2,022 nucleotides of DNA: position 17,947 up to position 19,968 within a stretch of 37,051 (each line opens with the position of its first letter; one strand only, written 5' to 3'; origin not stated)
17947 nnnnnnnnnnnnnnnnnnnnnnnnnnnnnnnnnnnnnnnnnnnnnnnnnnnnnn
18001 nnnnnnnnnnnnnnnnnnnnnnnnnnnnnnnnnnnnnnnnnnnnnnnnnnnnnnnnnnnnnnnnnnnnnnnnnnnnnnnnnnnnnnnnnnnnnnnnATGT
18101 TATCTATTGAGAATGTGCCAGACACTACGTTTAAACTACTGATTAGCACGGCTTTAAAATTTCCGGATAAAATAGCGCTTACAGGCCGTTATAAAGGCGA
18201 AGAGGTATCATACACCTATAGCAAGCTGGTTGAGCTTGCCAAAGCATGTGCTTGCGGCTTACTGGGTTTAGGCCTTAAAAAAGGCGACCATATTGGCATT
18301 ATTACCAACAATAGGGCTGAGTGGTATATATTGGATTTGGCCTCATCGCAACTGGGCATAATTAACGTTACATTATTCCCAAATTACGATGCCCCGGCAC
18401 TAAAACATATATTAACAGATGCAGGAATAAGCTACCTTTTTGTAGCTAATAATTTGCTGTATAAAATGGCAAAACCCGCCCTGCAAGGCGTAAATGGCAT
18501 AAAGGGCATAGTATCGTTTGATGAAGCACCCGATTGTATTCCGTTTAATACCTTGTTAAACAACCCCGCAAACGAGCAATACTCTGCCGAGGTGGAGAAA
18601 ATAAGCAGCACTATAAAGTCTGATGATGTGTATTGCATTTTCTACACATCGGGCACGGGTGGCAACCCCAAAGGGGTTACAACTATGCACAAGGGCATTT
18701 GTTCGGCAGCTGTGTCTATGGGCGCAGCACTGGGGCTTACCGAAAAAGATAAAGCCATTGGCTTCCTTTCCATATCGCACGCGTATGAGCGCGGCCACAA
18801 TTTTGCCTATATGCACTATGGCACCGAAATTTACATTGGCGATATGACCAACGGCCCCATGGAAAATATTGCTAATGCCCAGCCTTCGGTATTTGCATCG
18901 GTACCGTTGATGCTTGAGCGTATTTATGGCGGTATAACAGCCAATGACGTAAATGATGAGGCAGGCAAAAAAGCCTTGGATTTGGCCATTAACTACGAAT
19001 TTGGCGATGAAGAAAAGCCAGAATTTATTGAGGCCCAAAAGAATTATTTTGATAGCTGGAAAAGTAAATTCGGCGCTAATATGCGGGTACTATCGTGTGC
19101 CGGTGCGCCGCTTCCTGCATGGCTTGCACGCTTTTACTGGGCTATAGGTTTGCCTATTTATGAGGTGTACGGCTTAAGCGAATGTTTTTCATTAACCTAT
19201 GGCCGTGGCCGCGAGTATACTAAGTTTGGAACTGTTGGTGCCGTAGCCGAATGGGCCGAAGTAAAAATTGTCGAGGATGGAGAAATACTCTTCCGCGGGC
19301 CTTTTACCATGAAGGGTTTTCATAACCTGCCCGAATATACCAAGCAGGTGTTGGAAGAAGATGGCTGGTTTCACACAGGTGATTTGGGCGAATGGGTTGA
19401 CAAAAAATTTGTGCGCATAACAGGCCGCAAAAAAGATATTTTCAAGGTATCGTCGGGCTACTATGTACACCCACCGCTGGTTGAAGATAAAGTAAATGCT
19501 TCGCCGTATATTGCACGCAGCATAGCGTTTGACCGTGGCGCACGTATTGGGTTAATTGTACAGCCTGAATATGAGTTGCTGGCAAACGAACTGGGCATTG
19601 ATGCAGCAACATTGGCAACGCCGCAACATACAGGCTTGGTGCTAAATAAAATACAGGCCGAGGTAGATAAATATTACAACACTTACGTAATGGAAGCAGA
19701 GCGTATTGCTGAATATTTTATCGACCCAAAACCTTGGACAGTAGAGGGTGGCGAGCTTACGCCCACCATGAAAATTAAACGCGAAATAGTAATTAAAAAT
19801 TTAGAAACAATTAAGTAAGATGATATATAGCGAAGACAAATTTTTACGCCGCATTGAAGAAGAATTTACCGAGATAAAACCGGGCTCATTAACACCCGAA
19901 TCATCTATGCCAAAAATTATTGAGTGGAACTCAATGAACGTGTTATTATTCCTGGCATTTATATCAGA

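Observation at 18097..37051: A locus of about 20 genes in two arms that fits no pathway I can name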

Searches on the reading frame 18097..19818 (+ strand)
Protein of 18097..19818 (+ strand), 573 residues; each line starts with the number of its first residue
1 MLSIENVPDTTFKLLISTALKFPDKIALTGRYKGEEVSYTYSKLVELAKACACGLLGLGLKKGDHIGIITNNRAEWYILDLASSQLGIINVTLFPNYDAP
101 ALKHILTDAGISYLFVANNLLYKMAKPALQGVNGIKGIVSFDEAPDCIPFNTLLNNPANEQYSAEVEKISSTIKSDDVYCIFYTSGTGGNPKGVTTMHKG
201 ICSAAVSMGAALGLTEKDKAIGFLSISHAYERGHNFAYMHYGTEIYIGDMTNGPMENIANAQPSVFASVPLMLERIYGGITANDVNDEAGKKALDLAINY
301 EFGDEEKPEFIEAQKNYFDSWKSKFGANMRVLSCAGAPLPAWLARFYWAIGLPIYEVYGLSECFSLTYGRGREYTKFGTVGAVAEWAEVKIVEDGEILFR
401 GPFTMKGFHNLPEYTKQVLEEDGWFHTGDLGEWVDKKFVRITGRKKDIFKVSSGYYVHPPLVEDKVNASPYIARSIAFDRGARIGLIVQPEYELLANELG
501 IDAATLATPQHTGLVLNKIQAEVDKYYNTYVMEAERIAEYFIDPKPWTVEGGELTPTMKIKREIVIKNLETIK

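Call 3: search_protein_families(library=pfam, proteins=[window:18097-19818:+], max_evalue=0.01)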
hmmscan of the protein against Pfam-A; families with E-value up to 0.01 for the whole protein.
window:18097-19818:+ (573 aa): 1 family
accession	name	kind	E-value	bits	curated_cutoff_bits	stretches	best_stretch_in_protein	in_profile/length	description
PF00501.34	AMP-binding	-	1.2e-63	215.7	29.9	1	19-408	5-383/384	AMP-binding enzyme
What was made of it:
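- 18097..19818 (+): ANL-superfamily acyl-AMP/acyl-CoA ligase belonging to a cluster-specific clade. PF00501, 216 bits (call 3).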

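Call 5: search_protein_families(library=ncbifam, proteins=[window:18097-19818:+], max_evalue=0.01)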
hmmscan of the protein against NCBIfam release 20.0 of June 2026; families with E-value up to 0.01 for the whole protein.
window:18097-19818:+ (573 aa): 93 families (the best 25 are shown)
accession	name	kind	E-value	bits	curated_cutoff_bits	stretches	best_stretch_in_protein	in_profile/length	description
NF038343.1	ligase_FadD11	exception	7.4e-67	226.1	950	1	18-567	10-571/585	fatty acid--CoA ligase FadD11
NF004837.0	PRK06187.1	subfamily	5.5e-50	170.1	476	2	9-276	8-274/531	long-chain-fatty-acid--CoA ligase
NF009233.0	PRK12583.1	subfamily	3.1e-46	157.9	832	2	13-223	22-248/558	fatty acid CoA ligase family protein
NF005801.1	PRK07656.1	equivalog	2e-42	145.5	657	2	11-222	3-210/500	FadD3 family acyl-CoA ligase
TIGR01923.1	menE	equivalog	1.1e-38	133.3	330.15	2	327-476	224-378/442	o-succinylbenzoate--CoA ligase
NF005702.0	PRK07514.1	subfamily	3.3e-37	128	558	2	324-475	267-429/506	malonyl-CoA synthase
NF006182.0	PRK08316.1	subfamily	5.3e-37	127.5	663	2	14-237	16-231/523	fatty acyl-CoA synthetase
TIGR03098.1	ligase_PEP_1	hypoth_equivalog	1.3e-36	126.2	592.35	2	13-236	4-223/517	acyl-CoA ligase (AMP-forming), exosortase A system-associated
NF009232.0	PRK12582.1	subfamily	7.4e-36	123.6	777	2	4-274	44-328/624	acyl-CoA synthetase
NF002966.0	PRK03640.1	equivalog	1.2e-35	123.1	556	2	16-283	9-250/483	o-succinylbenzoate--CoA ligase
NF004758.0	PRK06087.1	equivalog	1.8e-34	119.1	736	2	328-473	304-460/548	medium-chain fatty-acid--CoA ligase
NF005307.0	PRK06839.1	equivalog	4.7e-34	117.9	748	2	21-229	14-202/496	o-succinylbenzoate--CoA ligase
NF004114.0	PRK05605.1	equivalog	2e-31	108.9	766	3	391-474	416-497/575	long-chain-fatty-acid--CoA ligase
NF006020.0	PRK08162.1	subfamily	3.2e-30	105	677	2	7-236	17-243/545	acyl-CoA synthetase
NF005463.0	PRK07059.1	subfamily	2.3e-29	102.2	869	3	346-473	347-484/557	long-chain-fatty-acid--CoA ligase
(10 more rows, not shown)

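Call 66: find_homologous_proteins(query=window:18097-19818:+, max_evalue=1e-30)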
Query window:18097-19818:+ (573 aa): 1886 proteins with E <= 1e-30 among 8000 candidates; the best 120 are listed.
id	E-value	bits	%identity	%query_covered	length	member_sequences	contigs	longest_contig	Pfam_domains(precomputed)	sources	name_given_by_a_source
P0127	0.0e+0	1322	100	100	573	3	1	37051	PF00501.35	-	-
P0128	0.0e+0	1162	87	100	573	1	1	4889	PF00501.35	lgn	-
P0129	0.0e+0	1047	78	99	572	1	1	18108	PF00501.35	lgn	-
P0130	0.0e+0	1021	75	99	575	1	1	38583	PF00501.35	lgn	-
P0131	4.8e-160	552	44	98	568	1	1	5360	PF00501.35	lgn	-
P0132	4.7e-159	549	44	97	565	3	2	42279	PF00501.35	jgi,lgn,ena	jgi:long-chain acyl-CoA synthetase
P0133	4.8e-155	535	71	55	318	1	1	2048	PF00501.35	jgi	jgi:long-chain acyl-CoA synthetase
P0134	6.0e-148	512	44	98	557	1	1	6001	PF00501.35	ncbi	-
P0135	1.4e-143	497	43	98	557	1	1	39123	PF00501.35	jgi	jgi:long-chain acyl-CoA synthetase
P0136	1.6e-143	497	44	95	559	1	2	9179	PF00501.35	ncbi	-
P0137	3.7e-140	486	43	97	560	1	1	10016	PF00501.35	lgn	-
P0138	4.5e-99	351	35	98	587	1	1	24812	PF00501.35,PF23562.3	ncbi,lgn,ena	-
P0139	5.0e-97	344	35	98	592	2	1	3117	PF00501.35,PF23562.3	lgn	-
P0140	5.1e-97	344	35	97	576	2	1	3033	PF00501.35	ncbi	ncbi:MAG: long-chain fatty acid--CoA ligase, partial [Bacteroidales bacterium]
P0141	7.0e-97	343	35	98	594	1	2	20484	PF00501.35,PF23562.3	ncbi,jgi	jgi:long-chain acyl-CoA synthetase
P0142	9.2e-97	343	35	95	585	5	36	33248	PF00501.35,PF23562.3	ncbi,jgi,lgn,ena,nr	ncbi:MAG: long-chain fatty acid--CoA ligase [Bacteroidetes bacterium]|nr:long-chain fatty acid--CoA 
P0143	4.5e-96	341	34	99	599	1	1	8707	PF00501.35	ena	-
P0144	2.0e-95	338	33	97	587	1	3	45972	PF00501.35,PF23562.3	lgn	-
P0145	1.2e-93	333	35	98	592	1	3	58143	PF00501.35,PF23562.3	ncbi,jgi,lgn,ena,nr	ncbi:MAG TPA: long-chain fatty acid--CoA ligase [Bacteroidales bacterium]|nr:long-chain fatty acid--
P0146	6.0e-93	330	34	97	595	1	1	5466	PF00501.35,PF23562.3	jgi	-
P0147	1.8e-92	329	35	97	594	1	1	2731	PF00501.35,PF23562.3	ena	-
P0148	2.3e-92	328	34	95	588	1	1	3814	PF00501.35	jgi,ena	jgi:long-chain acyl-CoA synthetase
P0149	4.6e-92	327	34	95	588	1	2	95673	PF00501.35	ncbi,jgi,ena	-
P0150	1.2e-91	326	34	94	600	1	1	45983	PF00501.35,PF23562.3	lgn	-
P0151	3.6e-91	324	34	97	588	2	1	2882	PF00501.35,PF23562.3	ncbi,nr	ncbi:MAG: long-chain fatty acid--CoA ligase [Bacteroidales bacterium]|nr:long-chain fatty acid--CoA 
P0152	3.7e-91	324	34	98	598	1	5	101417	PF00501.35,PF23562.3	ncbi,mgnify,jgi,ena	mgnify:CR=1 FL=1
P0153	3.7e-91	324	33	98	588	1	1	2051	PF00501.35,PF23562.3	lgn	-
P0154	1.1e-90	323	33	96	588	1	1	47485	PF00501.35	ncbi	-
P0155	4.3e-90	321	34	95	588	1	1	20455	PF00501.35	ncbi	-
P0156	5.4e-90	321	32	98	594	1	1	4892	PF00501.35,PF23562.3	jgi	jgi:long-chain acyl-CoA synthetase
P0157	6.6e-90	320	34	98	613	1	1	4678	PF00501.35,PF23562.3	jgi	-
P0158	8.5e-90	320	35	94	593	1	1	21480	PF00501.35,PF23562.3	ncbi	-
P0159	1.2e-89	319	33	96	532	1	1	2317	PF00501.35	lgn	-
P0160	2.8e-89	318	33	98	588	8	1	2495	PF00501.35,PF23562.3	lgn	-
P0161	6.1e-89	317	35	95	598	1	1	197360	PF00501.35,PF23562.3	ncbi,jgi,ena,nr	ncbi:MAG: long-chain fatty acid--CoA ligase [Lentimicrobiaceae bacterium]|nr:long-chain fatty acid--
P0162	6.5e-89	317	34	94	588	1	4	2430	PF00501.35,PF23562.3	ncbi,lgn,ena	-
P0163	8.4e-89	317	33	97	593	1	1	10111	PF00501.35,PF23562.3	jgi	jgi:long-chain acyl-CoA synthetase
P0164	1.8e-88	315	33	96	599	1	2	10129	PF00501.35,PF23562.3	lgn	-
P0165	2.3e-88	315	32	98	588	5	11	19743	PF00501.35,PF23562.3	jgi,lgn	jgi:long-chain acyl-CoA synthetase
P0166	9.0e-88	313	32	97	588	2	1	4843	PF00501.35,PF23562.3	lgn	-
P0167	1.1e-87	313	32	97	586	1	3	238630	PF00501.35,PF23562.3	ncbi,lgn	-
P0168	1.5e-87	312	32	95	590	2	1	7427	PF00501.35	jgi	jgi:long-chain acyl-CoA synthetase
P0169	1.6e-87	312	32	98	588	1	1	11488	PF00501.35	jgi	-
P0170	1.8e-87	312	33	98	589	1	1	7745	PF00501.35,PF23562.3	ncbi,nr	ncbi:MAG: long-chain fatty acid--CoA ligase [Bacteroidales bacterium]|nr:long-chain fatty acid--CoA 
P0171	3.6e-87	311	33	97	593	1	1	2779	PF00501.35,PF23562.3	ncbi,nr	ncbi:MAG: long-chain fatty acid--CoA ligase [Bacteroidales bacterium]|nr:long-chain fatty acid--CoA 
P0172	3.7e-87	311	31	96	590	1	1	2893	PF00501.35,PF23562.3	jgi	-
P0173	5.3e-87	311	30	98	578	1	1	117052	PF00501.35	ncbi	ncbi:MAG: long-chain fatty acid--CoA ligase [Bacteroidales bacterium]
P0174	5.8e-87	311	32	96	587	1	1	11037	PF00501.35,PF23562.3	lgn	-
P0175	1.2e-86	309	33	94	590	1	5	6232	PF00501.35,PF23562.3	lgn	-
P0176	1.4e-86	309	34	97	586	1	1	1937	PF00501.35,PF23562.3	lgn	-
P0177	1.4e-86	309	32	96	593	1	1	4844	PF00501.35,PF23562.3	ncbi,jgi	jgi:long-chain acyl-CoA synthetase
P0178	1.6e-86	309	31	95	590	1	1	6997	PF00501.35,PF23562.3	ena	-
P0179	1.7e-86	309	32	97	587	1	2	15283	PF00501.35,PF23562.3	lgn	-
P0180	2.1e-86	309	33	96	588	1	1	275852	PF00501.35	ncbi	-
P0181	2.4e-86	308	32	98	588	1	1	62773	PF00501.35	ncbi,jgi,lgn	ncbi:MAG: long-chain fatty acid--CoA ligase [Lentimicrobiaceae bacterium]|jgi:long-chain acyl-CoA sy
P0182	3.4e-86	308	31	98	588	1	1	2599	PF00501.35,PF23562.3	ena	-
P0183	3.8e-86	308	31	98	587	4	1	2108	PF00501.35,PF23562.3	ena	-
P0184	3.8e-86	308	32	98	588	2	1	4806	PF00501.35,PF23562.3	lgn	-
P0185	3.9e-86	308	33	94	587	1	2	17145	PF00501.35,PF23562.3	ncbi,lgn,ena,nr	ncbi:MAG: long-chain fatty acid--CoA ligase [Bacteroidales bacterium]|nr:long-chain fatty acid--CoA 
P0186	5.3e-86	307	32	96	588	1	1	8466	PF00501.35,PF23562.3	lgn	-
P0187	6.3e-86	307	33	95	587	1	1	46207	PF00501.35,PF23562.3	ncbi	ncbi:MAG: long-chain fatty acid--CoA ligase [Bacteroidales bacterium]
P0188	6.3e-86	307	33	98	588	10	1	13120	PF00501.35,PF23562.3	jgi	jgi:long-chain acyl-CoA synthetase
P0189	6.9e-86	307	32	96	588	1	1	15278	PF00501.35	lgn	-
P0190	6.9e-86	307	32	95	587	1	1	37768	PF00501.35,PF23562.3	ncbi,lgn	-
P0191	7.5e-86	307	32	96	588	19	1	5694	PF00501.35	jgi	-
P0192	1.3e-85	306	32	95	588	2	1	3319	PF00501.35,PF23562.3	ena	-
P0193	1.5e-85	306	32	97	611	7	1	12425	PF00501.35,PF23562.3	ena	-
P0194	1.8e-85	306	32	93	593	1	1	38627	PF00501.35,PF23562.3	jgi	jgi:long-chain acyl-CoA synthetase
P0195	2.4e-85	305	32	97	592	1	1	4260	PF00501.35,PF23562.3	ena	-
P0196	3.0e-85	305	31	94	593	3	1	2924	PF00501.35,PF23562.3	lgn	-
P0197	3.0e-85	305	32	94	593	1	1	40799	PF00501.35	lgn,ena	-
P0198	4.3e-85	304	32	95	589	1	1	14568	PF00501.35,PF23562.3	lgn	-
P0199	4.8e-85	304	32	93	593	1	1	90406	PF00501.35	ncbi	-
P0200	4.9e-85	304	32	95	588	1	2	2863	PF00501.35,PF23562.3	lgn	-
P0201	5.1e-85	304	32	95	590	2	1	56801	PF00501.35,PF23562.3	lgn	-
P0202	5.1e-85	304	35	95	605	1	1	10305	PF00501.35,PF23562.3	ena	-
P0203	5.4e-85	304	33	97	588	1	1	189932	PF00501.35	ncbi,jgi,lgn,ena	jgi:long-chain acyl-CoA synthetase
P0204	6.1e-85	304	32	98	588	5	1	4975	PF00501.35,PF23562.3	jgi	-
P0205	6.5e-85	304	32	96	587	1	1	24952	PF00501.35,PF23562.3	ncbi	-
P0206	6.6e-85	304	33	95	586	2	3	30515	PF00501.35,PF23562.3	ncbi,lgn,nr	ncbi:MAG: long-chain fatty acid--CoA ligase [Bacteroidales bacterium]|nr:long-chain fatty acid--CoA 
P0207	6.7e-85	304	32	94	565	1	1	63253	PF00501.35,PF23562.3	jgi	jgi:long-chain acyl-CoA synthetase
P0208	8.1e-85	303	32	95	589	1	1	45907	PF00501.35,PF23562.3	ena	-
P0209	8.1e-85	303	31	96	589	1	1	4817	PF00501.35,PF23562.3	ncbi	-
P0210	8.4e-85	303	31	96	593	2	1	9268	PF00501.35,PF23562.3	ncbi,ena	ncbi:MAG: long-chain fatty acid--CoA ligase [Bacteroidota bacterium]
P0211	9.9e-85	303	32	99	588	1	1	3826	PF00501.35,PF23562.3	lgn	-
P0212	1.4e-84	303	32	97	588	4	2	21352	PF00501.35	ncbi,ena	-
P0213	1.5e-84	303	31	96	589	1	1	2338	PF00501.35,PF23562.3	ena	-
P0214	1.6e-84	302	32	98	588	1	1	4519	PF00501.35,PF23562.3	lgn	-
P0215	3.1e-84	301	33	97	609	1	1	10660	PF00501.35,PF23562.3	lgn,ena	-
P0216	3.2e-84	301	31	96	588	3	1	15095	PF00501.35,PF23562.3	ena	-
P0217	4.9e-84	301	33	97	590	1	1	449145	PF00501.35,PF23562.3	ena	-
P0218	5.4e-84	301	32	95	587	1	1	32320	PF00501.35,PF23562.3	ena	-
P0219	5.5e-84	301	31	94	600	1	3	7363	PF00501.35,PF23562.3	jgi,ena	-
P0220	6.6e-84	300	32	98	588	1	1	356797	PF00501.35,PF23562.3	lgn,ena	-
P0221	7.9e-84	300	31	97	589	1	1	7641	PF00501.35,PF23562.3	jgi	jgi:long-chain acyl-CoA synthetase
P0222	1.2e-83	300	32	96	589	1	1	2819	PF00501.35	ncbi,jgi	jgi:long-chain acyl-CoA synthetase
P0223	1.3e-83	299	32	98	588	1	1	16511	PF00501.35,PF23562.3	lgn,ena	-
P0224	1.5e-83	299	32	97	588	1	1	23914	PF00501.35,PF23562.3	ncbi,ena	-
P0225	1.7e-83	299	32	98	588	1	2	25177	PF00501.35,PF23562.3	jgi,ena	-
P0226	1.8e-83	299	32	96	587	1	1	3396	PF00501.35,PF23562.3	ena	-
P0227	1.8e-83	299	32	96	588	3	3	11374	PF00501.35,PF23562.3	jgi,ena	jgi:long-chain acyl-CoA synthetase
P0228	2.0e-83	299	33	97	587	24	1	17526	PF00501.35,PF23562.3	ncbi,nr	ncbi:MAG: long-chain fatty acid--CoA ligase [Bacteroidales bacterium]|nr:long-chain fatty acid--CoA 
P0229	4.0e-83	298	33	95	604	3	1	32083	PF00501.35,PF23562.3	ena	-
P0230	4.1e-83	298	31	96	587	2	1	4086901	PF00501.35,PF23562.3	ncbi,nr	ncbi:MAG: AMP-dependent synthetase/ligase [Bacteroidota bacterium]|nr:AMP-dependent synthetase/ligas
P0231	4.1e-83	298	32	94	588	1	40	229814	PF00501.35,PF23562.3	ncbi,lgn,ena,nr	ncbi:MAG: long-chain fatty acid--CoA ligase [Bacteroidetes bacterium]|nr:long-chain fatty acid--CoA 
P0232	4.1e-83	298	32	97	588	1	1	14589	PF00501.35,PF23562.3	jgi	-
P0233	4.2e-83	298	31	98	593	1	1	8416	PF00501.35,PF23562.3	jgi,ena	-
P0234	5.3e-83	297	31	94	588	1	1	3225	PF00501.35,PF23562.3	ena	-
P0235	5.3e-83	297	31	96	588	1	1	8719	PF00501.35,PF23562.3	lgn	-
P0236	5.3e-83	297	32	94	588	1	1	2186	PF00501.35,PF23562.3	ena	-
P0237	5.7e-83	297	32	94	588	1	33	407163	PF00501.35,PF23562.3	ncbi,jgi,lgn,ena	-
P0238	6.2e-83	297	34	84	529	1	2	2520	PF00501.35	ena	-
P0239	7.7e-83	297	32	96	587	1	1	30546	PF00501.35,PF23562.3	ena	-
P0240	8.9e-83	297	32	96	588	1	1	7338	PF00501.35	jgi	jgi:long-chain acyl-CoA synthetase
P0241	9.7e-83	297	32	97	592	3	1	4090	PF00501.35,PF23562.3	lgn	-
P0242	9.7e-83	297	31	98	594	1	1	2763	PF00501.35,PF23562.3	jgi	jgi:long-chain acyl-CoA synthetase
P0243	9.9e-83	297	33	96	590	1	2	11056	PF00501.35,PF23562.3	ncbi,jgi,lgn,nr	ncbi:MAG: long-chain fatty acid--CoA ligase [Bacteroidetes bacterium]|nr:long-chain fatty acid--CoA 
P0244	1.0e-82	297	32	94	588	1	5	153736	PF00501.35,PF23562.3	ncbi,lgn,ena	-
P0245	1.4e-82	296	32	94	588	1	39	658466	PF00501.35,PF23562.3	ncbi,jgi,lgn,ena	-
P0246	1.5e-82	296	31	97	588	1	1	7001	PF00501.35,PF23562.3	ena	-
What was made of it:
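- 18097..19818 (+): Cluster-linked homologs are 43-87% identical; housekeeping long-chain ligases are at most 35% identical (call 66).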

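Call 67: find_encoding_contigs(protein=P0130, flank=6000, max_places=1)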
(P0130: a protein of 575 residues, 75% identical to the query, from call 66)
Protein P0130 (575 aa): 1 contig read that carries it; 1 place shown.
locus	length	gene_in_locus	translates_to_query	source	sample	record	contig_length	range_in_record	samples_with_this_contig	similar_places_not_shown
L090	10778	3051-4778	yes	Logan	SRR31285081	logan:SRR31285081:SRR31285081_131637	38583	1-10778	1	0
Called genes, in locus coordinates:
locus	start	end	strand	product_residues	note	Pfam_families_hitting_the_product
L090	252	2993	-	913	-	PF13715:CarbopepD_reg_2, PF07715:Plug, PF00593:TonB_dep_Rec_b-barrel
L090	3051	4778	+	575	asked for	PF00501:AMP-binding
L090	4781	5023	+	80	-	-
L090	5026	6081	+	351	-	PF08545:ACP_syn_III, PF08541:ACP_syn_III_C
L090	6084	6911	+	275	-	PF00535:Glycos_transf_2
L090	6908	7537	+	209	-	-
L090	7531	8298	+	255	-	PF05721:PhyH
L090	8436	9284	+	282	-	PF01040:UbiA (weak)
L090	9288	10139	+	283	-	PF04488:Gly_transf_sug (weak), PF05704:Caps_synth (faint)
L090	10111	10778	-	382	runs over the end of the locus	PF20706:GT4-conflict (faint), PF13439:Glyco_transf_4, PF13579:Glyco_trans_4_4, PF00534:Glycos_transf_1, PF13692:Glyco_trans_1_4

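Call 68: find_encoding_contigs(protein=P0135, flank=9000, max_places=1)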
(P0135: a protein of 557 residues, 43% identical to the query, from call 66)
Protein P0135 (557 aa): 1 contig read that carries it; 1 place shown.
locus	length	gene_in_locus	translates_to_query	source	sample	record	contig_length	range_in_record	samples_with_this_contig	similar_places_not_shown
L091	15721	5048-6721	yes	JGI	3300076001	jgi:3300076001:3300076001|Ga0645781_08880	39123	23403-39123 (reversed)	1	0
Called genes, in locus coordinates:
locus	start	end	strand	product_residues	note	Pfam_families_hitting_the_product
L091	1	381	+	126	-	?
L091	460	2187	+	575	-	-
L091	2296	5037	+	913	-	PF13620:CarboxypepD_reg, PF13715:CarbopepD_reg_2, PF07715:Plug, PF00593:TonB_dep_Rec_b-barrel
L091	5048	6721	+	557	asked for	PF00501:AMP-binding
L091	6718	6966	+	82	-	-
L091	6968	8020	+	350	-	PF08545:ACP_syn_III, PF08541:ACP_syn_III_C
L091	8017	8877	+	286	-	-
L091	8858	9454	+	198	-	PF13302:Acetyltransf_3, PF13420:Acetyltransf_4 (weak)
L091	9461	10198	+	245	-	PF05721:PhyH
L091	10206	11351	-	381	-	PF13439:Glyco_transf_4, PF13579:Glyco_trans_4_4, PF00534:Glycos_transf_1, PF13692:Glyco_trans_1_4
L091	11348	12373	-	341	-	PF00535:Glycos_transf_2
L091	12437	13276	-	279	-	PF04488:Gly_transf_sug (faint)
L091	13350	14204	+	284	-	PF05721:PhyH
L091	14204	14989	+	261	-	PF01209:Ubie_methyltran (weak), PF13489:Methyltransf_23, PF02353:CMAS, PF13847:Methyltransf_31, PF08241:Methyltransf_11, PF08242:Methyltransf_12, PF13649:Methyltransf_25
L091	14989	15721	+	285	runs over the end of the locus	PF05721:PhyH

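Call 70: search_protein_families(library=ncbifam, proteins=[L091:460-2187:+], max_evalue=0.01)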
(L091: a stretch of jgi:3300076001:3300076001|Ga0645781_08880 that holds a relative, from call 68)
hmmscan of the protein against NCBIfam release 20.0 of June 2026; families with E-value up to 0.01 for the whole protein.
L091:460-2187:+ (575 aa): 0 families
